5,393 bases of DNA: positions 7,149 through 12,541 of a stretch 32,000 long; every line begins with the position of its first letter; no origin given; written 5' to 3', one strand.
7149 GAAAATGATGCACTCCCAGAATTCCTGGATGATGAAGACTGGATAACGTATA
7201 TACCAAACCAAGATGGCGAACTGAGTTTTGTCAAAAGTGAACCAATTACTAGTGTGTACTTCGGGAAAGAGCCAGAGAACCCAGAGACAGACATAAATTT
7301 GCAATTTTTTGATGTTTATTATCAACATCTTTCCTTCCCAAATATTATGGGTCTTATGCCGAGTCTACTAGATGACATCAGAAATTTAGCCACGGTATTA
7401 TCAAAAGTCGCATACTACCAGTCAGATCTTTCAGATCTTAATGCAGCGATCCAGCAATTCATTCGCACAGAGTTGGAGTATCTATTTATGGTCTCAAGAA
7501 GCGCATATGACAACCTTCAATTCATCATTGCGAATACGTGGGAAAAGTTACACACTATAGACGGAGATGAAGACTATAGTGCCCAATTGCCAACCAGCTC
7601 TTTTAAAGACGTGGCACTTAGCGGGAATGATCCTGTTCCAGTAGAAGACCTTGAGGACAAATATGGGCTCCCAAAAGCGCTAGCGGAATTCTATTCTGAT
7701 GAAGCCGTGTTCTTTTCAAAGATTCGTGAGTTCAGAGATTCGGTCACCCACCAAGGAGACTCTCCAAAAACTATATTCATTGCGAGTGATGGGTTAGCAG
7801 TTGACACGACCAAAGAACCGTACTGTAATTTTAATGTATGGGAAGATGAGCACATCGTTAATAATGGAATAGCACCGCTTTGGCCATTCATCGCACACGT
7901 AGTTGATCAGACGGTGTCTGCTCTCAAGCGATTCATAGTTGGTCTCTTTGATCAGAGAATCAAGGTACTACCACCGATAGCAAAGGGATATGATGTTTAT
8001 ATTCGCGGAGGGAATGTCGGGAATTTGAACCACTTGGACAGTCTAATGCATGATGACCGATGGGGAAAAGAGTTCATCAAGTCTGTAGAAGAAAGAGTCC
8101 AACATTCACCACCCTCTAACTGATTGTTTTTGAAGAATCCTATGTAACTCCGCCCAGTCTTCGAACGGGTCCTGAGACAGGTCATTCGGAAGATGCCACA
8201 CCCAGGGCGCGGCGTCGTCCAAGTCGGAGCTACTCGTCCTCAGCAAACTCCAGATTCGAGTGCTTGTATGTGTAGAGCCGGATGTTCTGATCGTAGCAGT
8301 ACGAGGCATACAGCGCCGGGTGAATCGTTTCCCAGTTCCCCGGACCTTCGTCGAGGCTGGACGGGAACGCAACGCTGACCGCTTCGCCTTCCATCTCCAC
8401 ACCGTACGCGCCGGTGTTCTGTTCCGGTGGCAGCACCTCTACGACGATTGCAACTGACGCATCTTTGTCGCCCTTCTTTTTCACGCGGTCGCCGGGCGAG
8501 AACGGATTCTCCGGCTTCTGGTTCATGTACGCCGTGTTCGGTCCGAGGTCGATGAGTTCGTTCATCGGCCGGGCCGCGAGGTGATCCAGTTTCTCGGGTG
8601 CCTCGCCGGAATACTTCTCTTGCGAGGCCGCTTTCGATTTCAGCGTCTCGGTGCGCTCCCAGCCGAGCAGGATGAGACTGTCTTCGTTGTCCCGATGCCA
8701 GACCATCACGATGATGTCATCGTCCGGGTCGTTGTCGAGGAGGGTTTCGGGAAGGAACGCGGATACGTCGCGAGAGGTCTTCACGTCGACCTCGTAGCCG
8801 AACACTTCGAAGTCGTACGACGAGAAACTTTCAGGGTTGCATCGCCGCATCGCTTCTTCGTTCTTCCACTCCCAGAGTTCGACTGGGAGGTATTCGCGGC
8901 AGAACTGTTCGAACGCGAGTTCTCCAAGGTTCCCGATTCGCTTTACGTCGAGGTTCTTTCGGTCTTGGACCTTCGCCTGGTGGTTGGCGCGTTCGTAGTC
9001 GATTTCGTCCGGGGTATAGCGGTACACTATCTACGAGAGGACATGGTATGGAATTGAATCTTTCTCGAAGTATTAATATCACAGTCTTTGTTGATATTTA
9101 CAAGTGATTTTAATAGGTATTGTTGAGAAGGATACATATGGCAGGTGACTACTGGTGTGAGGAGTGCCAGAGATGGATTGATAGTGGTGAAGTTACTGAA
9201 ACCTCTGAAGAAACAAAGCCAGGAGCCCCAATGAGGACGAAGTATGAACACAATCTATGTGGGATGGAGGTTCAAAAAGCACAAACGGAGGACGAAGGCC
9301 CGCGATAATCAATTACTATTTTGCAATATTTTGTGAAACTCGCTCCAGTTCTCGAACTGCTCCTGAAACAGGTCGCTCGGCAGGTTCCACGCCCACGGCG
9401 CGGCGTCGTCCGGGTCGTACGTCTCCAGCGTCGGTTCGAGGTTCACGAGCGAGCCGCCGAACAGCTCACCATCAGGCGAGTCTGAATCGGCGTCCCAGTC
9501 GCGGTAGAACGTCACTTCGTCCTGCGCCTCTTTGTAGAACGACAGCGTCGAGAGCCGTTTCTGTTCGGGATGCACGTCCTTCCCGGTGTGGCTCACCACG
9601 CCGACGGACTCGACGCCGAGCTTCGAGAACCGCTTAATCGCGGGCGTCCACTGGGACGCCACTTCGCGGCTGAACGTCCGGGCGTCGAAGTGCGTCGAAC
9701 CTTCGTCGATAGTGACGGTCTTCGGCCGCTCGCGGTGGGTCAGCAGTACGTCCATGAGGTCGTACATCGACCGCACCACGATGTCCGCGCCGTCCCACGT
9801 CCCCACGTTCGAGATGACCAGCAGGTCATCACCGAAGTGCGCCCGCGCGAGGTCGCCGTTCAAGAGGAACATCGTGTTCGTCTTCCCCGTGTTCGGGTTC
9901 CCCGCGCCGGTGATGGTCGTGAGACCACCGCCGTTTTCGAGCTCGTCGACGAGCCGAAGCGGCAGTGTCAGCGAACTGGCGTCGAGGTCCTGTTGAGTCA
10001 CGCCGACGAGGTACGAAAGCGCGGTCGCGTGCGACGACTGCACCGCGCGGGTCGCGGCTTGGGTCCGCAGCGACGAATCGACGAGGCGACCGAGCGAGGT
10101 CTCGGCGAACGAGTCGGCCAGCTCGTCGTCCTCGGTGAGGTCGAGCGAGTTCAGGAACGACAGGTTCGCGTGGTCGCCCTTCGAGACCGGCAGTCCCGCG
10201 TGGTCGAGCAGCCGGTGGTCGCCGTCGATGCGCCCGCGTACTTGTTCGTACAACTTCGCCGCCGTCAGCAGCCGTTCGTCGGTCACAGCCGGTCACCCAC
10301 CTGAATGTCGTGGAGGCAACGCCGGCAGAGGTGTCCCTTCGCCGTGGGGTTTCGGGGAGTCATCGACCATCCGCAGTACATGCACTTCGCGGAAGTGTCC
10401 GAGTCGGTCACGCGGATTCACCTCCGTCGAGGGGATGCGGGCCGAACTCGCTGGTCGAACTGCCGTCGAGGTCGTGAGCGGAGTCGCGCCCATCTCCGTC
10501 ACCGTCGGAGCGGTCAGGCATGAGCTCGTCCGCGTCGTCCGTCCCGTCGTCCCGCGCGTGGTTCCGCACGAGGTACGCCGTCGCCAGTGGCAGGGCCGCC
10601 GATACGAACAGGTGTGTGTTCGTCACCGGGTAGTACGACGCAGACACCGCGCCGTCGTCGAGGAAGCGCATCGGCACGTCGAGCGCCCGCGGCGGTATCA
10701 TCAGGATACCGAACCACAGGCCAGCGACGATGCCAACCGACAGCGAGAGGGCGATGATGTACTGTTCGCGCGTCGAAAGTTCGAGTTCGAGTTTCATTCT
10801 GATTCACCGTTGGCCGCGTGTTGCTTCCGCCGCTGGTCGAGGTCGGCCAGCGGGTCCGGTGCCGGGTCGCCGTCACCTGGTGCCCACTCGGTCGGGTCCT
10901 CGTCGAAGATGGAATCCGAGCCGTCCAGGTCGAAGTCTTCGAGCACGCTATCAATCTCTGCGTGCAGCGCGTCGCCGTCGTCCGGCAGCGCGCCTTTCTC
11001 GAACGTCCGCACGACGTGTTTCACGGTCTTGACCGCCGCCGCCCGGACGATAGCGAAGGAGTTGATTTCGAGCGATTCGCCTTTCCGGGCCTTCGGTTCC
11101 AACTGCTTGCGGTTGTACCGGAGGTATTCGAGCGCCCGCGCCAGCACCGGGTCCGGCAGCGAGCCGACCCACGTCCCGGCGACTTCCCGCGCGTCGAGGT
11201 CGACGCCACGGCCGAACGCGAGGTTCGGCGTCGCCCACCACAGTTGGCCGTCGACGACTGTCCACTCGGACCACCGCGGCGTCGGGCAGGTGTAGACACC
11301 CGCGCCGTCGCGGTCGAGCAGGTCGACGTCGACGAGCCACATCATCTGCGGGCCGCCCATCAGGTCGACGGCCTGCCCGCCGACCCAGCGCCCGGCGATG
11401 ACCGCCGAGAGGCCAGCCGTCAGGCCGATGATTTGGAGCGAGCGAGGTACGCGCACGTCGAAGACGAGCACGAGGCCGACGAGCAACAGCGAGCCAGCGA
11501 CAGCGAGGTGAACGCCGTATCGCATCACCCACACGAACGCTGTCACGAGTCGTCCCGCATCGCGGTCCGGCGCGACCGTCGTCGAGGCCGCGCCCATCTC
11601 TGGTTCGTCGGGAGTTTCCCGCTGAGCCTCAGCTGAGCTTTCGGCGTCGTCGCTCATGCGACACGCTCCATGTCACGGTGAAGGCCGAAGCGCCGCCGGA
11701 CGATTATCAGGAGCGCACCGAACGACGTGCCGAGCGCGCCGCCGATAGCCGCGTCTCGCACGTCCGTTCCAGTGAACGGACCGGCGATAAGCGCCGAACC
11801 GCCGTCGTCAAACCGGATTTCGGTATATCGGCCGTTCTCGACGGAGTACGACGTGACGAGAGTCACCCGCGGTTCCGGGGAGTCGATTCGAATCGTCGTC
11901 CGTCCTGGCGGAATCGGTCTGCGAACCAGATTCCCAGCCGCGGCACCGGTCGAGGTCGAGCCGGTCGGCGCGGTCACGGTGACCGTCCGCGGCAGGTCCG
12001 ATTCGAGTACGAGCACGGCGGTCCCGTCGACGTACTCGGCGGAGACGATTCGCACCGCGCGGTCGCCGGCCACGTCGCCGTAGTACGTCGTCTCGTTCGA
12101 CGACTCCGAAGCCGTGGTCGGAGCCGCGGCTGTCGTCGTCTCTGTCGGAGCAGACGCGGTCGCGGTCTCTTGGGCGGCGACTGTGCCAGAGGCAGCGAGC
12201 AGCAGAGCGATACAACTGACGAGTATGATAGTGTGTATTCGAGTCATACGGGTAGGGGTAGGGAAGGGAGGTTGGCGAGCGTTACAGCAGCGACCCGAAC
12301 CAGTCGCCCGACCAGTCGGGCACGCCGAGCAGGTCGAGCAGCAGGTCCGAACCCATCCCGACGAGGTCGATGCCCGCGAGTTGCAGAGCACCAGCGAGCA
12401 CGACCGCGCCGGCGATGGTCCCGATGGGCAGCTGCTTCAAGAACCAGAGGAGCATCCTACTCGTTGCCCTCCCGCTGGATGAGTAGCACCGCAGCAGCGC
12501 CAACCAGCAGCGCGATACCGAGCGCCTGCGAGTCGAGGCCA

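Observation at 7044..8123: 359-aa orphan protein with an HEPN-type R-x4-H motif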

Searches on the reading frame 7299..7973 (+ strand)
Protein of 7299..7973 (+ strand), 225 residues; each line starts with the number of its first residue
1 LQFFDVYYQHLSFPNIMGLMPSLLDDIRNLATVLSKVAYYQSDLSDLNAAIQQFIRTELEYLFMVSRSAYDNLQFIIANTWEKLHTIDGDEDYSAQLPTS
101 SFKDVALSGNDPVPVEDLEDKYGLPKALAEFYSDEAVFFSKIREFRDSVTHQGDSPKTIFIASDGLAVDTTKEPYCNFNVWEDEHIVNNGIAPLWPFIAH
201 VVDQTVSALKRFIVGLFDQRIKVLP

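Call 61: predict_structure(alignment_id=A6)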
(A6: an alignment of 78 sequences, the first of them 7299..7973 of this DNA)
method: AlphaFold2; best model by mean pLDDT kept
length: 225 residues; sequences in the alignment: 78
mean_pLDDT: 92.9   pTM: 0.90
mean pLDDT of the five models: 92.9, 92.3, 91.0, 90.9, 90.8
residues with pLDDT >= 90: 185; 70-90: 38; 50-70: 2; < 50: 0
segments of 3 or more residues with pLDDT < 50: none
pLDDT, mean of each block of 10 residues (from residue 1): 92 92 98 96 84 95 98 96 83 86 97 97 94 98 94 89 94 95 93 97 98 89 72
secondary structure, 60 per line:
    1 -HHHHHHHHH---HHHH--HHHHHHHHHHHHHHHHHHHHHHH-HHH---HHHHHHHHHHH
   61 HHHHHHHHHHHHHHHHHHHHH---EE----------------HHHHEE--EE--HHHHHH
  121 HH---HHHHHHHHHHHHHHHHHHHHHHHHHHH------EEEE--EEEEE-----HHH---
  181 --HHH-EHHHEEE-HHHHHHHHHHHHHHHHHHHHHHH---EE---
elements in order: H2-10 H14-17 H20-42 H50-81 H103-106 H115-122 H126-152 E159-162 E165-169 E191-193 H195-217

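Call 65: fold_search(model_id=the predicted structure, library=pdb)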
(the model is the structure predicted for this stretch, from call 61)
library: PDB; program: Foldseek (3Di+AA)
matches with E <= 10: 254; with E <= 0.001: 0
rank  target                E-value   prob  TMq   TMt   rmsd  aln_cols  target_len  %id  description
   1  4bpu_D                2.7e-01  0.12  0.16  0.17  15.2       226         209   14  Crystal structure of human primase in heterodimeric form, comprising PriS and truncated PriL lacking the C-terminal Fe (released 2013-09-25)
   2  8z7a_E                4.7e-01  0.13  0.20  0.20  16.2       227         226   11  Open Barrel Structure of Translin from Trichoderma virens (released 2025-04-23)
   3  4bpw_D                6.3e-01  0.12  0.19  0.20  15.1       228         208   13  Crystal structure of human primase bound to UTP (released 2013-09-25)
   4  2acl_H                6.9e-01  0.05  0.13  0.13  20.5       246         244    9  Liver X-Receptor alpha Ligand Binding Domain with SB313987 (released 2005-09-20)
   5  8gl3                  8.1e-01  0.28  0.29  0.33  12.8       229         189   12  De novo design of monomeric helical bundles for pH-controlled membrane lysis (released 2023-09-06)
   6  8z7a_A                8.1e-01  0.10  0.20  0.20  16.2       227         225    7  Open Barrel Structure of Translin from Trichoderma virens (released 2025-04-23)
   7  3fc6_B                8.1e-01  0.05  0.16  0.16  23.9       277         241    8  hRXRalpha & mLXRalpha with an indole Pharmacophore, SB786875 (released 2009-02-10)
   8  6k9g_A                9.4e-01  0.06  0.19  0.18  21.1       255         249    8  Human LXR-beta in complex with an agonist (released 2020-04-22)
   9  5csd_D                9.8e-01  0.12  0.21  0.29  18.5       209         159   13  Ligand binding domain 2 of Penicillium marneffei MP1 protein in complex with arachidonic acids (released 2016-07-27)
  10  5fb7_C                1.1e+00  0.12  0.21  0.29  18.1       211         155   13  Ligand binding domain 2 of Penicillium marneffei MP1 protein complexed with multiple arachidonic acids (released 2016-12-14)
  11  3tkl_B                1.1e+00  0.11  0.22  0.25  15.8       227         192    8  Crystal structure of the GTP-bound Rab1a in complex with the coiled-coil domain of LidA from Legionella pneumophila (released 2012-06-27)
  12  8z7a_G                1.1e+00  0.08  0.20  0.20  16.4       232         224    7  Open Barrel Structure of Translin from Trichoderma virens (released 2025-04-23)
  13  6qhd_A                1.1e+00  0.18  0.27  0.14  14.5       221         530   10  Lysine acetylated and tyrosine phosphorylated STAT3 in a complex with DNA (released 2019-06-19)
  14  6e7e                  1.1e+00  0.12  0.20  0.25  12.0       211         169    8  High resolution crystal structure of IncA soluble domain (released 2019-07-10)
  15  7ae6_A                1.3e+00  0.13  0.23  0.29   9.9       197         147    7  Crystal structure of di-AMPylated HEPN(R102A) toxin (released 2020-12-30)
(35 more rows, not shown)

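Call 88: search_solved_structures(query=A6, max_evalue=10, show_alignments=3)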
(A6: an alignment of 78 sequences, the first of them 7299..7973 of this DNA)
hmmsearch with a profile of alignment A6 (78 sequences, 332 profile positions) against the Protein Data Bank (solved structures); distinct sequences matched with E-value up to 10: 2.
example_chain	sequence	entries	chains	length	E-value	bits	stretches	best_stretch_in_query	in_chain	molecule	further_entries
8qae_A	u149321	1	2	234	0.017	17.3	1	83-213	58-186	sc-apCC-6-SLLA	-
9r1o_A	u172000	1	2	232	0.92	11.6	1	84-213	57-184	sc-apCC-6-DPH-NR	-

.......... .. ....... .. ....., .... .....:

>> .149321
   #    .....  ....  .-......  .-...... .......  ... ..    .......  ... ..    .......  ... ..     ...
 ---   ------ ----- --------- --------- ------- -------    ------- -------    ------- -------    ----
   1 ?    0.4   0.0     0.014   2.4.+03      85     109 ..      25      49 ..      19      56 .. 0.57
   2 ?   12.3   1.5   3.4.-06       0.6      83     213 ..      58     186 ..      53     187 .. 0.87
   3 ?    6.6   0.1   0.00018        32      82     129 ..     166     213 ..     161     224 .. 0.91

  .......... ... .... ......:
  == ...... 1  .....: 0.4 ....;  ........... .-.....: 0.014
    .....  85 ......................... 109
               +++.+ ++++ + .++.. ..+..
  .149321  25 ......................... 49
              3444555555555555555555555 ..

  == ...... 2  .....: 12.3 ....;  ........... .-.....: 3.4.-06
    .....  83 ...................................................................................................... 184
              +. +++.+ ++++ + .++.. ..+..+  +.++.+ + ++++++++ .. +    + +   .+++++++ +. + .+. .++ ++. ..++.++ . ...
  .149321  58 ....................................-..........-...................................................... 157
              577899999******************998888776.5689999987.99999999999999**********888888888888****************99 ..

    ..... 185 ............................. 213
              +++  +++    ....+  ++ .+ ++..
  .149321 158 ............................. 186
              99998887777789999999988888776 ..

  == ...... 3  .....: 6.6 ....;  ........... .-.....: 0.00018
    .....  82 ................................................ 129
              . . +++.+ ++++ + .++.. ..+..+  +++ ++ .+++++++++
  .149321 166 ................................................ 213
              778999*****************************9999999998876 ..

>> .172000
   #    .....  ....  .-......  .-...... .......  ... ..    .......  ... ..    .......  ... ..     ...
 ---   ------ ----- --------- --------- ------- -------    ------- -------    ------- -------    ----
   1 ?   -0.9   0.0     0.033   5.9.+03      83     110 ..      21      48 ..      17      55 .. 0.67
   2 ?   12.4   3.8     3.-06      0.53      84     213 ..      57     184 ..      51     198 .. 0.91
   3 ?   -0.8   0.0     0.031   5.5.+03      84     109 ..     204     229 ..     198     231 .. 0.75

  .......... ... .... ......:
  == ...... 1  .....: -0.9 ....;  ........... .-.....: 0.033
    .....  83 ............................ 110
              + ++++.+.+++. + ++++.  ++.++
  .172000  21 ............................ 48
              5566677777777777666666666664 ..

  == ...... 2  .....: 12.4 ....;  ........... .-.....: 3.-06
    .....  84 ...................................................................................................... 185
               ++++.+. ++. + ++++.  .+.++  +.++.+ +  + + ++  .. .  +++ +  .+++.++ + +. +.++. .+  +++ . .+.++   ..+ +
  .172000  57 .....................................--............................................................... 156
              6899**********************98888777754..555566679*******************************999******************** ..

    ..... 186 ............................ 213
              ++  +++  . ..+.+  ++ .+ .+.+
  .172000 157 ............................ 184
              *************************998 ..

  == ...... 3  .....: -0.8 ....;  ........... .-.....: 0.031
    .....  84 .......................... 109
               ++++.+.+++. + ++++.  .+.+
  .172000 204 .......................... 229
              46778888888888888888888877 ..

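Call 89: fold_search(model_id=the predicted structure, library=viral)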
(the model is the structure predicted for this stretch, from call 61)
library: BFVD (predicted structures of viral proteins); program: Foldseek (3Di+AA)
matches with E <= 10: 171; with E <= 0.001: 0
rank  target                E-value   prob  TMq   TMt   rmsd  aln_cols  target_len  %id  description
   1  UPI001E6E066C         2.1e-01  0.18  0.19  0.19  20.1       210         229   12  (no name look-up for this kind of identifier)
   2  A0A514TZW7            3.5e-01  0.66  0.42  0.35  12.2       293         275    8  (no name in the UniProt tables at hand)
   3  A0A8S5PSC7            4.3e-01  0.54  0.25  0.39  12.1       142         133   15  ECF sigma factor [Myoviridae sp. ctHfT6]
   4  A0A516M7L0            6.7e-01  0.13  0.23  0.12  18.4       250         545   15  (no name in the UniProt tables at hand)
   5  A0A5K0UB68            8.6e-01  0.08  0.18  0.17  20.9       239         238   12  t-SNARE coiled-coil homology domain-containing protein [Yasminevirus sp. GU-2018]
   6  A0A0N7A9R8            1.1e+00  0.11  0.21  0.13  13.5       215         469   12  (no name in the UniProt tables at hand)
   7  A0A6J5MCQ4            1.2e+00  0.25  0.35  0.13  10.2       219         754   11  Uncharacterized protein [uncultured Caudovirales phage]
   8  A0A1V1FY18            1.3e+00  0.07  0.23  0.06  25.4       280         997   10  Uncharacterized protein [Azobacteroides phage ProJPt-Bp1]
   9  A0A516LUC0            1.5e+00  0.09  0.22  0.19  14.5       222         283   12  (no name in the UniProt tables at hand)
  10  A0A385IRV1            1.7e+00  0.08  0.23  0.22  13.8       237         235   10  (no name in the UniProt tables at hand)
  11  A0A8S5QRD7            1.7e+00  0.13  0.28  0.26  12.6       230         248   12  Uncharacterized protein [Myoviridae sp. ctoNH1]
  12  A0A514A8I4            1.7e+00  0.08  0.24  0.22  14.4       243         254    7  Uncharacterized protein [Pantoea phage Kyle]
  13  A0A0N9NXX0            2.0e+00  0.33  0.33  0.37   7.4       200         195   10  Uncharacterized protein [Acidianus bottle-shaped virus 2 strain ABV2]
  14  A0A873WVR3            2.0e+00  0.15  0.27  0.24  11.3       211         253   10  Capsid maturation protease [Streptomyces phage Shady]
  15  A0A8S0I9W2            2.0e+00  0.13  0.23  0.35  11.4       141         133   13  (no name in the UniProt tables at hand)
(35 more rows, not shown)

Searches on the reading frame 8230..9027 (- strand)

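Call 3: search_protein_families(library=pfam, proteins=[window:8230-9027:-], max_evalue=1)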
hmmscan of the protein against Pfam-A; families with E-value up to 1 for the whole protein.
window:8230-9027:- (265 aa): 1 family
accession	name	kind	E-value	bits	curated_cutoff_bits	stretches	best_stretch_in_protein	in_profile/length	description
PF11253.13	DUF3052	-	0.044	14.2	22.7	1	78-119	19-61/125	Protein of unknown function (DUF3052)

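Call 4: search_protein_families(library=padloc, proteins=[window:8230-9027:-], max_evalue=1)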
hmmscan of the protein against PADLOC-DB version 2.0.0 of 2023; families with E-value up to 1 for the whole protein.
window:8230-9027:- (265 aa): 0 families

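Call 5: search_protein_families(library=ncbifam, proteins=[window:8230-9027:-], max_evalue=1)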
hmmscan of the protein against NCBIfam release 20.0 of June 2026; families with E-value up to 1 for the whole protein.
window:8230-9027:- (265 aa): 0 families

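Call 54: search_protein_families(library=phrogs, proteins=[window:8233-9027:-], max_evalue=0.01)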
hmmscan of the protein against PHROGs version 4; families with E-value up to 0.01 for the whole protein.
window:8233-9027:- (265 aa): 1 family
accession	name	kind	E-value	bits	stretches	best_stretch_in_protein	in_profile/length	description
phrog_18072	-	unknown function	1.4e-175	584.3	1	1-265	1-265/335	-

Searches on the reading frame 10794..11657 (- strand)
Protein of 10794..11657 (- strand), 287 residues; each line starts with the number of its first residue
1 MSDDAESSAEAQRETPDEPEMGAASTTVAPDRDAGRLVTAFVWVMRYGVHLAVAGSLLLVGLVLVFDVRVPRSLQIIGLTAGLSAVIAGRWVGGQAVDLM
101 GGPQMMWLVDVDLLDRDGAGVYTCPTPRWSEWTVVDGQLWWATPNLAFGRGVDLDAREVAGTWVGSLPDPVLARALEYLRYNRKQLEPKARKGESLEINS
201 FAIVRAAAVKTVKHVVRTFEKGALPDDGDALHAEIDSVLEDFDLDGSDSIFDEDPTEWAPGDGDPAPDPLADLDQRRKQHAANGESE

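Call 3: search_protein_families(library=pfam, proteins=[window:10794-11657:-], max_evalue=1)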
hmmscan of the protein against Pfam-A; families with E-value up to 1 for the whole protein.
window:10794-11657:- (287 aa): 0 families

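Call 54: search_protein_families(library=phrogs, proteins=[window:10797-11657:-], max_evalue=0.01)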
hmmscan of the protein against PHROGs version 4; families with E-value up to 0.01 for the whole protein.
window:10797-11657:- (287 aa): 2 families
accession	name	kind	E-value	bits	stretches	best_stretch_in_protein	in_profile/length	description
phrog_5952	-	unknown function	3.5e-112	375.2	1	1-287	1-280/286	-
phrog_7373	-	unknown function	1.6e-06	28.7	1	60-214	11-175/262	-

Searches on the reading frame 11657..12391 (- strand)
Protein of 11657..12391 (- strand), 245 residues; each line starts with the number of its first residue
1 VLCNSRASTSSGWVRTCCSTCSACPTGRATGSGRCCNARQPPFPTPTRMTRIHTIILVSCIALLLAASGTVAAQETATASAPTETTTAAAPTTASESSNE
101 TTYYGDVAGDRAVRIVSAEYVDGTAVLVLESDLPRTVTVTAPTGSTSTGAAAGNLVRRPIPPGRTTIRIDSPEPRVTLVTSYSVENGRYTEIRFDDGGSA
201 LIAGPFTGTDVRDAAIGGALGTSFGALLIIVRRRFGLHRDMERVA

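Call 52: search_protein_families(library=pfam, proteins=[window:11657-12391:-], max_evalue=0.01)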
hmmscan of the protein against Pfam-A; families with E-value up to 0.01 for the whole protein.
window:11657-12391:- (245 aa): 0 families

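Call 54: search_protein_families(library=phrogs, proteins=[window:11657-12391:-], max_evalue=0.01)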
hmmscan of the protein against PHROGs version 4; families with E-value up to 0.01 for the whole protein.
window:11657-12391:- (245 aa): 1 family
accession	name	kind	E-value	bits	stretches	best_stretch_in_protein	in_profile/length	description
phrog_1938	-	unknown function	1.4e-40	140.2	1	49-244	1-188/190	-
